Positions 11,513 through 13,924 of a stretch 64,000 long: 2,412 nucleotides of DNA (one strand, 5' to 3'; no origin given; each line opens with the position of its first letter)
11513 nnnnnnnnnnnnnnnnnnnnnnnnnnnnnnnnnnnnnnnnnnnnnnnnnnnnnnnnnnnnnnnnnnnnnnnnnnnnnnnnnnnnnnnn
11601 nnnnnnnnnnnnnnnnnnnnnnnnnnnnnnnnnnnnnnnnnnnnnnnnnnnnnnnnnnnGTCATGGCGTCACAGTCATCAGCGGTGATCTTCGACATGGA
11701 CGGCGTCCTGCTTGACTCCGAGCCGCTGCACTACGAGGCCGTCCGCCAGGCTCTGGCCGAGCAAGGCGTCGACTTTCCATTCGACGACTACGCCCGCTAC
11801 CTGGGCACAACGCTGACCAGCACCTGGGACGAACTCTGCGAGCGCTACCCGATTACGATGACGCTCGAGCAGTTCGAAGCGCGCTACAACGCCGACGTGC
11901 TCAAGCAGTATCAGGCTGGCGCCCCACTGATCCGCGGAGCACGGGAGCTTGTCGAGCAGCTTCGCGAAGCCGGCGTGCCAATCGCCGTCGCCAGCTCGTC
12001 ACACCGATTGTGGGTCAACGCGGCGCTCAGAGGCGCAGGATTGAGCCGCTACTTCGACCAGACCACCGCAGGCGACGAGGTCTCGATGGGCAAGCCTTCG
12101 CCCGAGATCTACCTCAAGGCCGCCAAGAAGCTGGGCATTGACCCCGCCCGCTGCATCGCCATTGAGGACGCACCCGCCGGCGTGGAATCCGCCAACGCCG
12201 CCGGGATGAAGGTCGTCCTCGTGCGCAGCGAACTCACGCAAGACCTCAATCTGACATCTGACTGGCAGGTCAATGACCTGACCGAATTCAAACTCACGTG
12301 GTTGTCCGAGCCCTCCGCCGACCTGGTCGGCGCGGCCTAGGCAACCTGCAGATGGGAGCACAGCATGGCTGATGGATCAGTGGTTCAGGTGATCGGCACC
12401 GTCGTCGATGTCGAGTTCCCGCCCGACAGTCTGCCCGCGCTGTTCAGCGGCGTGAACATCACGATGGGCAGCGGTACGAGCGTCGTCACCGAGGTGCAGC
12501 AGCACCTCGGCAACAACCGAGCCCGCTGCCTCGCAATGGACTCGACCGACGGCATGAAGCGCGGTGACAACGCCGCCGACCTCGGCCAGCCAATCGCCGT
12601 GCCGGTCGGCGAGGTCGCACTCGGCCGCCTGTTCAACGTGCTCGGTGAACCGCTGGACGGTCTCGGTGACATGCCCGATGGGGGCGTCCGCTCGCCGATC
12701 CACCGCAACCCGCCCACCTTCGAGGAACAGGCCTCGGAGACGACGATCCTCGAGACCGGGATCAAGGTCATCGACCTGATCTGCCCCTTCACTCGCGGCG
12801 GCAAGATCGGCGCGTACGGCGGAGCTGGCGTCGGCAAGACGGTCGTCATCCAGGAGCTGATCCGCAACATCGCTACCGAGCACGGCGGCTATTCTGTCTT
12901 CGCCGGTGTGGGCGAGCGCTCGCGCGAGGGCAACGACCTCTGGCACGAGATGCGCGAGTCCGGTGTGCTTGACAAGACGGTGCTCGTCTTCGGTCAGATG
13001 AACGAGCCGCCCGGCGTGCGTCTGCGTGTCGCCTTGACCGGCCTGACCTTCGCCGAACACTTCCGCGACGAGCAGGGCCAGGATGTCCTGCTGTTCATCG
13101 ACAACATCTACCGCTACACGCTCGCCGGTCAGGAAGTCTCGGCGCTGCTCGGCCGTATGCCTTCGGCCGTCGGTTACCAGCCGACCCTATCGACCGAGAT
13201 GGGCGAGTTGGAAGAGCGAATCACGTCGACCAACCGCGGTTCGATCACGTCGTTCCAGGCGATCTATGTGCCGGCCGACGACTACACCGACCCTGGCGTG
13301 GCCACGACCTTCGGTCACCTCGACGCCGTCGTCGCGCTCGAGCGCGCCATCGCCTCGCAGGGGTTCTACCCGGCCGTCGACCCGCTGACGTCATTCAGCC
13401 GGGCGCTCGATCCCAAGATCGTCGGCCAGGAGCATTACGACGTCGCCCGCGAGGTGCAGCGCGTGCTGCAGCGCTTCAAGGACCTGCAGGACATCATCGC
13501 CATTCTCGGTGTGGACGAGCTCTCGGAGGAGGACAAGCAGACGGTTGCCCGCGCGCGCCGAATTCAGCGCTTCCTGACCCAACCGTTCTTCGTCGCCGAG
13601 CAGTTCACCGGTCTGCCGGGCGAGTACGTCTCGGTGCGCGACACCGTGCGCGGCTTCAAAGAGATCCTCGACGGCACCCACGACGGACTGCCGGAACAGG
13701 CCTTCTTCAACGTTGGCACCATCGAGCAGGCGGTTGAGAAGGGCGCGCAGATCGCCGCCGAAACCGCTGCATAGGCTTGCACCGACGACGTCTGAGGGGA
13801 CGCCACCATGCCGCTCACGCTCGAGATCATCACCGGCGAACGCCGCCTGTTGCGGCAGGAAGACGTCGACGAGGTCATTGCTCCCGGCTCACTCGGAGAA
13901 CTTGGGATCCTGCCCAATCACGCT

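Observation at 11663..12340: HAD-family phosphatase gene embedded inside the atp operon between atpG and atpD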

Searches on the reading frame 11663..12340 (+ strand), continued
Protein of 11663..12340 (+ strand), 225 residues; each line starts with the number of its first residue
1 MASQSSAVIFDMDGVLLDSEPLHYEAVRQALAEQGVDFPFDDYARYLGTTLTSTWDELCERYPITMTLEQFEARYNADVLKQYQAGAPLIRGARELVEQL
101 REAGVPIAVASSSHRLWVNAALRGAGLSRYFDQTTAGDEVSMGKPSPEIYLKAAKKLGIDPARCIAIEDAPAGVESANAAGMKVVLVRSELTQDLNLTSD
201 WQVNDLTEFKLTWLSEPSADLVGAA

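Call 72: find_encoding_contigs(protein=P0130, flank=3500, max_places=1)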
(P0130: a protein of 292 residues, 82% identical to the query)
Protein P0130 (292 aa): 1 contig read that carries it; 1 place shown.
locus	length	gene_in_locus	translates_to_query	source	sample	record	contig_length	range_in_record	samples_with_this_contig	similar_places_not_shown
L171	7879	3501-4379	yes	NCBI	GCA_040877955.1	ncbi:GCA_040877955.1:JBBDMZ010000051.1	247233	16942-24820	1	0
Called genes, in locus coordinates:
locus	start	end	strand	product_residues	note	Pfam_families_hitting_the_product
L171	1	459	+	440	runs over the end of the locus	PF00119:ATP-synt_A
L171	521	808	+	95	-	PF00137:ATP-synt_C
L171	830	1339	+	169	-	PF00430:ATP-synt_B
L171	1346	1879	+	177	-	PF00213:OSCP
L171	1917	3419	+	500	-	PF02874:ATP-synt_ab_N, PF00006:ATP-synt_ab, PF00306:ATP-synt_ab_C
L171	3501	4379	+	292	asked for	PF00231:ATP-synt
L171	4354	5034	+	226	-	PF00702:Hydrolase, PF12710:HAD (weak), PF13419:HAD_2, PF13242:Hydrolase_like (weak)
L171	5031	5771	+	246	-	PF00378:ECH_1, PF16113:ECH_2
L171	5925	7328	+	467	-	PF02874:ATP-synt_ab_N, PF00006:ATP-synt_ab, PF22919:ATP-synt_VA_C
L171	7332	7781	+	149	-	PF02823:ATP-synt_DE_N, PF00401:ATP-synt_DE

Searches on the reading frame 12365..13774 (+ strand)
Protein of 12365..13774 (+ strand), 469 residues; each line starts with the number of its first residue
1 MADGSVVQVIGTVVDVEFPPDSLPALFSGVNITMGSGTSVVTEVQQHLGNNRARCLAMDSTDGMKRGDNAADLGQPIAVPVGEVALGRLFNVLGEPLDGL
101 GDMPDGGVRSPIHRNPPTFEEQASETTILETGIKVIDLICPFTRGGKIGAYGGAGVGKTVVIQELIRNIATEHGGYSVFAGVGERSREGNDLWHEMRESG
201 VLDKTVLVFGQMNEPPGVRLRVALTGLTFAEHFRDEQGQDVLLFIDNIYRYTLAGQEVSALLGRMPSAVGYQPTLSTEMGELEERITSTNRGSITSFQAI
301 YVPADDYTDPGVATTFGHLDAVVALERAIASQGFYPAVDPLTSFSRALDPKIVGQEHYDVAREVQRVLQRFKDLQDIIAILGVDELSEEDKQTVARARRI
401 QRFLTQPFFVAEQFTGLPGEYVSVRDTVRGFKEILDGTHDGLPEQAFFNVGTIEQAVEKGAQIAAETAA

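Call 3: search_protein_families(library=pfam, proteins=[window:12365-13774:+])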
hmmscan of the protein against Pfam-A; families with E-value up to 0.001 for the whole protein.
window:12365-13774:+ (469 aa): 3 families
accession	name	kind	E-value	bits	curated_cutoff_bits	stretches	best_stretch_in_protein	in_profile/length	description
PF00006.31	ATP-synt_ab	-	7.5e-71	238.6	29.5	1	132-345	1-213/213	ATP synthase alpha/beta family, nucleotide-binding domain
PF22919.1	ATP-synt_VA_C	-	4.1e-17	62.5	24.7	1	350-437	5-95/101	C-terminal domain of V and A type ATP synthase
PF02874.29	ATP-synt_ab_N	-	1.8e-16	60.9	20.9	1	6-74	1-69/69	ATP synthase alpha/beta family, beta-barrel domain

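Call 4: search_protein_families(library=ncbifam, proteins=[window:12365-13774:+])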
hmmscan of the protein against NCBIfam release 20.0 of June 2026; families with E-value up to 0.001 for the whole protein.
window:12365-13774:+ (469 aa): 35 families (the best 25 are shown)
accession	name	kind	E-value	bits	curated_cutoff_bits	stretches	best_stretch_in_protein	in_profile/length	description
TIGR01039.1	atpD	equivalog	6.4e-234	776.9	462.85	1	3-462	2-461/462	F0F1 ATP synthase subunit beta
TIGR03305.1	alt_F1F0_F1_bet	exception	5.3e-172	572.6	752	1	4-456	1-449/449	alternate F1F0 ATPase, F1 subunit beta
NF045858.1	glide_MMOB1670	exception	2.8e-151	505.5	850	1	29-464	256-694/705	MMOB1670 family gliding motility ATPase complex subunit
NF045934.1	MSC_0618_beta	exception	6.2e-122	407.7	570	1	5-453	2-447/451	MSC_0618 family F1-like ATPase beta subunit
TIGR03498.1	FliI_clade3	equivalog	2.7e-69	233.9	587.45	1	4-406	1-399/418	flagellar protein export ATPase FliI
TIGR02546.1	III_secr_ATP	equivalog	4.6e-67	226.6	604.75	1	4-408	7-405/423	type III secretion system ATPase SctN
TIGR03496.1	FliI_clade1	equivalog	8.8e-67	225.7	619.1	1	4-408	1-398/414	flagellar protein export ATPase FliI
TIGR01026.1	fliI_yscN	subfamily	1.6e-64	218.3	379.5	1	4-409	25-423/440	FliI/YscN family ATPase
TIGR03497.1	FliI_clade2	equivalog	3.7e-61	207.3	629.8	1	4-407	1-395/413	flagellar protein export ATPase FliI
NF005391.0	PRK06936.1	equivalog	2.8e-52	178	657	1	4-407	25-420/439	type III secretion system ATPase SctN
NF005295.0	PRK06820.1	equivalog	1e-51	176.3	690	1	50-407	70-421/440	EscN/YscN/HrcN family type III secretion system ATPase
NF006012.0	PRK08149.1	equivalog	6.7e-51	173.6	594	1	51-411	57-416/431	type III secretion system ATPase SctN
NF006575.0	PRK09099.1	subfamily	8.7e-50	169.7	706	1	3-407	27-423/443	type III secretion system ATPase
NF005535.1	PRK07196.1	equivalog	4.3e-48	164.4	715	1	75-409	88-418/434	flagellar protein export ATPase FliI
NF006290.1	PRK08472.1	equivalog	5.5e-48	163.8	644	1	52-407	65-415/433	flagellar protein export ATPase FliI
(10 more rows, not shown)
